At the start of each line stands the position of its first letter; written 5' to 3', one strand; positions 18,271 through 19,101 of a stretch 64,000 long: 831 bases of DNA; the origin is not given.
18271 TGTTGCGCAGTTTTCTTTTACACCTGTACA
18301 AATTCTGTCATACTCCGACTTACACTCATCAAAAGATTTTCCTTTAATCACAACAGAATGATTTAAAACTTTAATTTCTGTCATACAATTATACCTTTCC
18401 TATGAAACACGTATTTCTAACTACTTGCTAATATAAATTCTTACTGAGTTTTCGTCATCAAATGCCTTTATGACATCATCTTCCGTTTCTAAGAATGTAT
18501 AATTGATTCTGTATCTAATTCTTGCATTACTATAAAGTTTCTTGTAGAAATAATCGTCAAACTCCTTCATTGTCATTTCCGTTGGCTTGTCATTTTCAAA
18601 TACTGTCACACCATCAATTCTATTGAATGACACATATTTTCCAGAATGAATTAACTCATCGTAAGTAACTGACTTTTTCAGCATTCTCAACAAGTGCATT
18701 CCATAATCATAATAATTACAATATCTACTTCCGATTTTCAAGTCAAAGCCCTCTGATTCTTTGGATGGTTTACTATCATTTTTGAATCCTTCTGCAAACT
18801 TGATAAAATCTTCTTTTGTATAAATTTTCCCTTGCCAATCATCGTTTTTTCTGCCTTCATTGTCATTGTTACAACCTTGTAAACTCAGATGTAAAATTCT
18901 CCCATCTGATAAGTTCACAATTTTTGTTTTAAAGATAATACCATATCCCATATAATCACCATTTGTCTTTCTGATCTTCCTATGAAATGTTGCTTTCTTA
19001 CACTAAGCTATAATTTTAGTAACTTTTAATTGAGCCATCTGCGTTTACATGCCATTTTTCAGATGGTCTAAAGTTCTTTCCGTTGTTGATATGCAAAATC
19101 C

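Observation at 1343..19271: Conserved TGAAA-N6-TTTCA element placed between cistrons of the early arm, readable as a mini-ORF MKxxFQ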

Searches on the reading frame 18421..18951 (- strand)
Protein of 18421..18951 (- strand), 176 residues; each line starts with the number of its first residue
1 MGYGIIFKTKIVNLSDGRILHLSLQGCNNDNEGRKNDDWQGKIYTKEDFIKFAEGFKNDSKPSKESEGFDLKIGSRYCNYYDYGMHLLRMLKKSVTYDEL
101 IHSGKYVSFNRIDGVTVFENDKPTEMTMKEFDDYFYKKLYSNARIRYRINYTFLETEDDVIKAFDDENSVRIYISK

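Call 32: search_protein_families(library=pfam, proteins=[window:18421-18951:-], max_evalue=0.01)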
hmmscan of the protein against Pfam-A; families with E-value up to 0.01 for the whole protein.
window:18421-18951:- (176 aa): 1 family
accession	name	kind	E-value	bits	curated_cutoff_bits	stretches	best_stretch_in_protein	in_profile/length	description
PF24236.1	Tea_helical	-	0.0021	18.6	27.1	0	123-153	23-53/64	Telomere ends associated alpha-helical domain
